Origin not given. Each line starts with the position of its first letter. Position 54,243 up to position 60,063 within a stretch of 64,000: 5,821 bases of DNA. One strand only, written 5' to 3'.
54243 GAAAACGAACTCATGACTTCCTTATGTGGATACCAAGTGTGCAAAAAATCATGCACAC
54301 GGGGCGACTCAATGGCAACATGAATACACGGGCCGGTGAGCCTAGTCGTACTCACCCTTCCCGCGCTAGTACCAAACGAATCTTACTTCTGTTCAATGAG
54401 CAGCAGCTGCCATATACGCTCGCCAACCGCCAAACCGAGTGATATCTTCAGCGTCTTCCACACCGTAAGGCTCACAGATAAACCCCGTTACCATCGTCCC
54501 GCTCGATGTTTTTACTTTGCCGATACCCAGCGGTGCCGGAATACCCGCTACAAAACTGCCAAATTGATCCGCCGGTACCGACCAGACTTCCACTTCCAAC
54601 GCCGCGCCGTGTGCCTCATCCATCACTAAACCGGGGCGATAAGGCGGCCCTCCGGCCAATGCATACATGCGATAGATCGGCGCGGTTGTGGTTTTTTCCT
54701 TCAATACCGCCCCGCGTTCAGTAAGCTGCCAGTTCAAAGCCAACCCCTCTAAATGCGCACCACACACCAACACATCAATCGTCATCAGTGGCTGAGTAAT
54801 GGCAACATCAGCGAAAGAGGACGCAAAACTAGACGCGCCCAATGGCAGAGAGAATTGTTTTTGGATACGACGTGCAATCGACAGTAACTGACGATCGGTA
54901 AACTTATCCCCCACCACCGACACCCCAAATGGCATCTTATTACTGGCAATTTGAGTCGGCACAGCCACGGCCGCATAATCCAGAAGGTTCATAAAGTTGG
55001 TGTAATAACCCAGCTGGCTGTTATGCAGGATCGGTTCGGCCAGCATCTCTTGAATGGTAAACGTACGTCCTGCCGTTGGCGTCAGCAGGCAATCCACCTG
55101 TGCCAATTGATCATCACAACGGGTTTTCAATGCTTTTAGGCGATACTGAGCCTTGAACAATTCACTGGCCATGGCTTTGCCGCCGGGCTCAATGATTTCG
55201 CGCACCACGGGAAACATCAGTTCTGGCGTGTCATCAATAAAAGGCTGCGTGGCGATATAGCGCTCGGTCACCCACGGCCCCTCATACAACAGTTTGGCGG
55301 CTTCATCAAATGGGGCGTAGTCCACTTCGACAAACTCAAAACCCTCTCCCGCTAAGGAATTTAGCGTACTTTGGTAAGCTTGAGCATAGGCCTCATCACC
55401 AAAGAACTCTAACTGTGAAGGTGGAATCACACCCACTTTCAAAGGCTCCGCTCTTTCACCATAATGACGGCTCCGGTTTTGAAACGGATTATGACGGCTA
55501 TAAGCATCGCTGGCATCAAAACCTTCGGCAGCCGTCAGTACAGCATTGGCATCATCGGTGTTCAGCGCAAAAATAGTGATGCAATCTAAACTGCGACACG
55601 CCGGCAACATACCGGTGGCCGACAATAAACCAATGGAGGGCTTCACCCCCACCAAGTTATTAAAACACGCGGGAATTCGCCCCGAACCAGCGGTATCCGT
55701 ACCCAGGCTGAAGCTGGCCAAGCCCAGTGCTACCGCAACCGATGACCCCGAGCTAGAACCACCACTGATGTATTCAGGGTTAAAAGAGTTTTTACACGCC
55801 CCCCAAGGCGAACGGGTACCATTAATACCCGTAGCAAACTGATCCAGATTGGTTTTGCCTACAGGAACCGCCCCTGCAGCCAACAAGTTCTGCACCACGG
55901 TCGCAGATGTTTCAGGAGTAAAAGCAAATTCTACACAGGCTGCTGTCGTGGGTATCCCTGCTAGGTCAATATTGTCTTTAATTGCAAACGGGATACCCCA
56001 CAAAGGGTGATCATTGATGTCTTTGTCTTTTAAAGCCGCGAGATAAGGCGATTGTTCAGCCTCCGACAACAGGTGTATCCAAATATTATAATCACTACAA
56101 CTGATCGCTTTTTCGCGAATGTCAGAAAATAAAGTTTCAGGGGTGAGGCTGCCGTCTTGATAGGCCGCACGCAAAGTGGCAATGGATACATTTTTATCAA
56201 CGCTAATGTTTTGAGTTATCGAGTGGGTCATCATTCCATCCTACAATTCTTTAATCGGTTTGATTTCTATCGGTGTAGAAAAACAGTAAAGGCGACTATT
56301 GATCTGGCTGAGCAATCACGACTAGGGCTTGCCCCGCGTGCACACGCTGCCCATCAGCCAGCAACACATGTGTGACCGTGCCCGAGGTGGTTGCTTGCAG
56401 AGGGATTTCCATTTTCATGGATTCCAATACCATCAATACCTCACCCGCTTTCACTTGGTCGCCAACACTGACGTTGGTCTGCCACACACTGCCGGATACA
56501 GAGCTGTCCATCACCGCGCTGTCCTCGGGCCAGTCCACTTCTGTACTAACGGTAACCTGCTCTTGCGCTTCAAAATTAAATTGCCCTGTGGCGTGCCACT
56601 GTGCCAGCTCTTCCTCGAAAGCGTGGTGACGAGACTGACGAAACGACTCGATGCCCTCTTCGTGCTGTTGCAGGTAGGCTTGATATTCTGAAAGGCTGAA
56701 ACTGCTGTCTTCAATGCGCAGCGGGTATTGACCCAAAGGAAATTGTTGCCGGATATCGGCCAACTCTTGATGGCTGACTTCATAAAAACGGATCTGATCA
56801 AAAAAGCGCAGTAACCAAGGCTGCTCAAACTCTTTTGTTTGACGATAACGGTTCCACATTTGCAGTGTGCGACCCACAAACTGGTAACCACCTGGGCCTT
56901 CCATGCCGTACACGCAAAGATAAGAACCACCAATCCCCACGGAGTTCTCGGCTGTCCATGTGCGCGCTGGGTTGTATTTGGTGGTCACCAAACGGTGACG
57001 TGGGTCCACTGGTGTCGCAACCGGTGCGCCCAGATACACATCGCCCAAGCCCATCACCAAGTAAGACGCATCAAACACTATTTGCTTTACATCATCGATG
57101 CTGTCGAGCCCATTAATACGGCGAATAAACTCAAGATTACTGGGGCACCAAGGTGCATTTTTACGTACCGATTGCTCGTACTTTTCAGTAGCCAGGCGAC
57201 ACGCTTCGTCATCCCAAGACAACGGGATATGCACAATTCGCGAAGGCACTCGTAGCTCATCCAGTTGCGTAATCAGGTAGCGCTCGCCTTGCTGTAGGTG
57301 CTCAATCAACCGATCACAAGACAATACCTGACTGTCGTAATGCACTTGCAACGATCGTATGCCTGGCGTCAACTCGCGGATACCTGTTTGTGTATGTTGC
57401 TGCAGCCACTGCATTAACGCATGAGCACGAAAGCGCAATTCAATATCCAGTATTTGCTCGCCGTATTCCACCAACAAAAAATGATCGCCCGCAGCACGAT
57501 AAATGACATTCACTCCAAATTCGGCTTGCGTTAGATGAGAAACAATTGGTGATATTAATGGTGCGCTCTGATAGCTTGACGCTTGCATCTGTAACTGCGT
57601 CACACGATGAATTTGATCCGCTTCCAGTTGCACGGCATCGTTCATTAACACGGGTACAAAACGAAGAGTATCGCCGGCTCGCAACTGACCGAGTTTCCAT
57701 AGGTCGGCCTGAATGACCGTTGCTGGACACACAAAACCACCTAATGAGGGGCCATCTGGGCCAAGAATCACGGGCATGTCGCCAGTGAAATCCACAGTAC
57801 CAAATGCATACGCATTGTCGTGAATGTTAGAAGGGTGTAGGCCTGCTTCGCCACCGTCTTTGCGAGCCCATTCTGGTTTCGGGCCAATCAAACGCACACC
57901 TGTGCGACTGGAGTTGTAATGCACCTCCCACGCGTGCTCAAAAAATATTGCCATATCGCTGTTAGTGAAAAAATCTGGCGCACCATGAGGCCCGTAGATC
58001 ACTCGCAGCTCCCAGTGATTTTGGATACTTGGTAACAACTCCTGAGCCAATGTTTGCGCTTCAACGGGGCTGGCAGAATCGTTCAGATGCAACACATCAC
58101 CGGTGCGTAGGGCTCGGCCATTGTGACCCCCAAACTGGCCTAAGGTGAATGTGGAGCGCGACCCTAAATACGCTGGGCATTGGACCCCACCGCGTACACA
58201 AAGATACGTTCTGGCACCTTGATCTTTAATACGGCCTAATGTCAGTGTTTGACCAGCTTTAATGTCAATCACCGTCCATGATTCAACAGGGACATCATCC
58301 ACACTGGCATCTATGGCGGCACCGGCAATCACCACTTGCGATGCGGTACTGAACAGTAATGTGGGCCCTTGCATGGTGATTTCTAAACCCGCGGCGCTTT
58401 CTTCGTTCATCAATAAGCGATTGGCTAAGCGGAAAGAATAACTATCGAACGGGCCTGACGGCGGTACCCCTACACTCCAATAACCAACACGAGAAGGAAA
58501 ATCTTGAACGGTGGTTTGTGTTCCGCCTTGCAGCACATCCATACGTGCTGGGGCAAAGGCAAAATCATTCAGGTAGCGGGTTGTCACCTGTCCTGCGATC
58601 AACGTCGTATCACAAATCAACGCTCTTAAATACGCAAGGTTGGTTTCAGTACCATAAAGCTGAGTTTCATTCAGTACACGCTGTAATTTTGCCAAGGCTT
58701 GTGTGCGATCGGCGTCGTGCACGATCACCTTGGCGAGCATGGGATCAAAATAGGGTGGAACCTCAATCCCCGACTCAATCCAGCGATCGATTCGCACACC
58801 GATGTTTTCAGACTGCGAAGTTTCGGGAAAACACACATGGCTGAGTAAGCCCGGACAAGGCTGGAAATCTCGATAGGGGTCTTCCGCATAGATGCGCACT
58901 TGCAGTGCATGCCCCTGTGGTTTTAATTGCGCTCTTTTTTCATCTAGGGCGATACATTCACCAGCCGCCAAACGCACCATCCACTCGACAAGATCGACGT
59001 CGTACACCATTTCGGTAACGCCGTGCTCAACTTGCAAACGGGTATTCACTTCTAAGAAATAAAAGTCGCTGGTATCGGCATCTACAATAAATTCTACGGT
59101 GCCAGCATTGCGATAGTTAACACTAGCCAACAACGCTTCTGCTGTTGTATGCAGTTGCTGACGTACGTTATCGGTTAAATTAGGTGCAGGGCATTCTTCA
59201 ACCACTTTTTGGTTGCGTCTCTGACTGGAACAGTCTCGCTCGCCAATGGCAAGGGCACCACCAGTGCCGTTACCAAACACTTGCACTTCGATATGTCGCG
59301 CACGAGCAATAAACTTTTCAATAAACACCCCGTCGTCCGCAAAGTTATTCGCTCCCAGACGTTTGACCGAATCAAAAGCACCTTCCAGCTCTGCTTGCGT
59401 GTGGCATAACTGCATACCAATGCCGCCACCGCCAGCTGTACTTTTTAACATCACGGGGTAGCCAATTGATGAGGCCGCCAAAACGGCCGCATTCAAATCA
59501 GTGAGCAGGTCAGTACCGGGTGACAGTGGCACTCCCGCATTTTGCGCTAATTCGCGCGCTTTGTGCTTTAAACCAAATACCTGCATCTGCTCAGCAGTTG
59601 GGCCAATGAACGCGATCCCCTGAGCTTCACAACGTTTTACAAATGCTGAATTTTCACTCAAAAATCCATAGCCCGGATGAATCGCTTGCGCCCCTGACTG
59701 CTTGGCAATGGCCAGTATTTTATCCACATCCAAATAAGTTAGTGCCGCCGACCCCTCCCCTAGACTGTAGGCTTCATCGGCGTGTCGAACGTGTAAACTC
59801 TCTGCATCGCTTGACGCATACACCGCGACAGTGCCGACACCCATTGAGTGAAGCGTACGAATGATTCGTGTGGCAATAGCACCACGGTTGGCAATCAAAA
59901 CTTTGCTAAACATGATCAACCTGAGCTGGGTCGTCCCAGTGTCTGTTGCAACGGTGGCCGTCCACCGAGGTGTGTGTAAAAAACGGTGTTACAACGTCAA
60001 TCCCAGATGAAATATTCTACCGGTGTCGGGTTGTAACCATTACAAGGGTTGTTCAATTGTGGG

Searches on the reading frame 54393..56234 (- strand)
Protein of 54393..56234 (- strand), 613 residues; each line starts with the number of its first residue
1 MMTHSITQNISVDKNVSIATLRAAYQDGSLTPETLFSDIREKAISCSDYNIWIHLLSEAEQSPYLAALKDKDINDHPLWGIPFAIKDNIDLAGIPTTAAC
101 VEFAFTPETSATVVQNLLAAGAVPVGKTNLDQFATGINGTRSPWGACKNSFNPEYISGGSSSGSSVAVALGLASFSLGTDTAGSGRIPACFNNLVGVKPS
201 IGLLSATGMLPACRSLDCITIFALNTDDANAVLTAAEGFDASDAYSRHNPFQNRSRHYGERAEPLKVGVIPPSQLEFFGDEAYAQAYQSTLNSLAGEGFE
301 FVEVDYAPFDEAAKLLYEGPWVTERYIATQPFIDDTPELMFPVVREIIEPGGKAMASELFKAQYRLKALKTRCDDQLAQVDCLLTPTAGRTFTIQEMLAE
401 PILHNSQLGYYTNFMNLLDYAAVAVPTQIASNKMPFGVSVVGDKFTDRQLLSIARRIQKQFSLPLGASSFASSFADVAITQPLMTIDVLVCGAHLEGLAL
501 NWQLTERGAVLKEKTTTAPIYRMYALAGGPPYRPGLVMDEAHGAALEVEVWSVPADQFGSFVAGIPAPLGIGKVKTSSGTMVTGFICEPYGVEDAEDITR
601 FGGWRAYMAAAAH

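Call 7: search_protein_families(library=ncbifam, proteins=[window:54393-56234:-])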
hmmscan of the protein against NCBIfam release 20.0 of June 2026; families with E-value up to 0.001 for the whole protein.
window:54393-56234:- (613 aa): 26 families (the best 25 are shown)
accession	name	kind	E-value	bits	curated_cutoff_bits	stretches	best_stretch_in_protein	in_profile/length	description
NF006043.0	PRK08186.1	subfamily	2e-246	819.1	487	1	14-611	5-597/600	allophanate hydrolase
TIGR02713.1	allophanate_hyd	equivalog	1.6e-230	766.5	511.05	1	50-609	2-563/563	allophanate hydrolase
TIGR00132.1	gatA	equivalog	1.7e-68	231.5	481.1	2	37-311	17-291/466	Asp-tRNA(Asn)/Glu-tRNA(Gln) amidotransferase subunit GatA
NF005688.0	PRK07488.1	equivalog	8.6e-56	189.8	532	1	15-460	10-465/474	indoleacetamide hydrolase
NF005460.0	PRK07056.1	subfamily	2.7e-50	171.6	447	1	17-460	9-452/457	amidase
NF006631.0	PRK09201.1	equivalog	4.4e-49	167.5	461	1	50-460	42-454/466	AtzE family amidohydrolase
NF004766.0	PRK06102.1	equivalog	8.7e-48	163.5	559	1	14-457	6-447/455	amidase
TIGR02715.1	amido_AtzE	subfamily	2.7e-47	161.8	425.75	1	75-460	62-447/452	AtzE family amidohydrolase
NF006169.0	PRK08310.1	equivalog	4.1e-45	154.8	391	2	71-232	19-183/395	amidase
NF005565.0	PRK07235.1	subfamily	1.9e-43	148.9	545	1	71-304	81-316/506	amidase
NF004717.0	PRK06061.1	equivalog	1.1e-41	143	498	1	50-269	52-270/483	amidase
NF004815.0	PRK06169.1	equivalog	4.2e-41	141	506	1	19-464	13-462/471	amidase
NF006006.0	PRK08137.1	equivalog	2.4e-38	132.3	534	1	64-305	87-335/529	amidase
NF004622.0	PRK05962.1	equivalog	1.9e-37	129.1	463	1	76-460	51-427/431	amidase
NF005517.0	PRK07139.1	equivalog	3.2e-37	128.3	546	1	68-302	27-253/439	amidase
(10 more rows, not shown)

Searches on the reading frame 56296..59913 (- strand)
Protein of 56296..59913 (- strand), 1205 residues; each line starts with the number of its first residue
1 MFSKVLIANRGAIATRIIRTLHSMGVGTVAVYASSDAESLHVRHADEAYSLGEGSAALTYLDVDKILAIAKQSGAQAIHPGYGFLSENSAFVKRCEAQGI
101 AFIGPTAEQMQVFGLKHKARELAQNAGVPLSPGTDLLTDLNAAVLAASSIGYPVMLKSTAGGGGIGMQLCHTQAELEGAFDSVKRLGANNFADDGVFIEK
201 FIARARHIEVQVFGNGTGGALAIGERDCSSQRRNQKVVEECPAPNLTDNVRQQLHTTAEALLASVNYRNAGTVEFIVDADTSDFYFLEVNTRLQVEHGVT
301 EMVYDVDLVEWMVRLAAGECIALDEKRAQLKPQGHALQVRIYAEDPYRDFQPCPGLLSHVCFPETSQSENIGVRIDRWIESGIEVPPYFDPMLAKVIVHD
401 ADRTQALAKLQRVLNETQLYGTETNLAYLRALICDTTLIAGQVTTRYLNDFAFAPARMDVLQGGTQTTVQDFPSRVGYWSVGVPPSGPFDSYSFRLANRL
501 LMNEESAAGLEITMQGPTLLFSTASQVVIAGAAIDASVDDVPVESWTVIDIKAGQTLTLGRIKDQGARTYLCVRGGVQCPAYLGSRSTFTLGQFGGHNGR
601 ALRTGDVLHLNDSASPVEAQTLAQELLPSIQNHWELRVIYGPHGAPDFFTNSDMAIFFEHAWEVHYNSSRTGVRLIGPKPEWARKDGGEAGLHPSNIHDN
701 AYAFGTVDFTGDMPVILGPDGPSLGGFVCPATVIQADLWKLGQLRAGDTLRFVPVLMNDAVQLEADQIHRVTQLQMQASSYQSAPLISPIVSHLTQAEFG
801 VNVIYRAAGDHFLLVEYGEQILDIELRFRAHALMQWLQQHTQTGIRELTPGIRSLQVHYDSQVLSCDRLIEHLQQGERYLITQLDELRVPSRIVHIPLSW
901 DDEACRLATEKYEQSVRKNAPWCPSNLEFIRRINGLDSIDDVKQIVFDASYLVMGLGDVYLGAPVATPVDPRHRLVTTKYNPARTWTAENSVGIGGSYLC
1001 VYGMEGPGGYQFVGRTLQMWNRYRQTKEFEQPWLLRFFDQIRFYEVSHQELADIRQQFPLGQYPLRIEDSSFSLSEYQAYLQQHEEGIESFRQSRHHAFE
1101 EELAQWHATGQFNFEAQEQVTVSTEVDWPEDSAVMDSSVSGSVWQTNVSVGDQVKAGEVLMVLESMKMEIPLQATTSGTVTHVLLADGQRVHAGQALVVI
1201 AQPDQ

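Call 7: search_protein_families(library=ncbifam, proteins=[window:56296-59913:-])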
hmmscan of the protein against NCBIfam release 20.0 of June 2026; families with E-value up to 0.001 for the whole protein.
window:56296-59913:- (1205 aa): 51 families (the best 25 are shown)
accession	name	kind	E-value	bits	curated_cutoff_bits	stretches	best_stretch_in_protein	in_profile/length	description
TIGR02712.1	urea_carbox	equivalog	0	1842.6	1303.85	1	2-1200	1-1200/1201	urea carboxylase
NF009554.0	PRK12999.1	equivalog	5.4e-170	567.6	965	2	1-450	4-454/1147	pyruvate carboxylase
NF006367.0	PRK08591.1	subfamily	2.4e-156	521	597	1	1-451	1-444/451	acetyl-CoA carboxylase biotin carboxylase subunit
NF006406.0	PRK08654.1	equivalog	2.7e-150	501.2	739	1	1-451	1-443/499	acetyl-CoA carboxylase biotin carboxylase subunit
NF009471.0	PRK12833.1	equivalog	7.6e-149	496.2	686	1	3-451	6-447/467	acetyl-CoA carboxylase biotin carboxylase subunit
TIGR00514.1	accC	equivalog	2.7e-146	488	626.5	1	1-450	1-443/449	acetyl-CoA carboxylase biotin carboxylase subunit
TIGR01235.1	pyruv_carbox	equivalog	6e-146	487.7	1114.45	2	4-450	1-450/1143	pyruvate carboxylase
NF004085.0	PRK05586.1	equivalog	1.2e-138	462.8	723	1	1-450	1-443/448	acetyl-CoA carboxylase biotin carboxylase subunit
NF005525.0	PRK07178.1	equivalog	1.3e-131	439.5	768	1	1-450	1-441/471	acetyl-CoA carboxylase biotin carboxylase subunit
NF006286.0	PRK08462.1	equivalog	3.7e-128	428.1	740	1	3-450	5-443/445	acetyl-CoA carboxylase biotin carboxylase subunit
NF006287.0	PRK08463.1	equivalog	5.1e-128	427.9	775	1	1-449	1-442/479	acetyl-CoA carboxylase subunit A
TIGR00724.1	urea_amlyse_rel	domain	6.6e-90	301.3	230.2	1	458-776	2-309/315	5-oxoprolinase/urea amidolyase family protein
NF045499.1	PxpC_5OPro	equivalog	3.5e-48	164.4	500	1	459-776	3-304/306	5-oxoprolinase subunit PxpC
NF006079.0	PRK08225.1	equivalog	1.5e-16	60.2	95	1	1137-1200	6-69/70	acetyl-CoA carboxylase biotin carboxyl carrier protein subunit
NF006761.0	PRK09282.1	domain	2.1e-15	56.2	402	1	1107-1201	497-590/591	pyruvate carboxylase subunit B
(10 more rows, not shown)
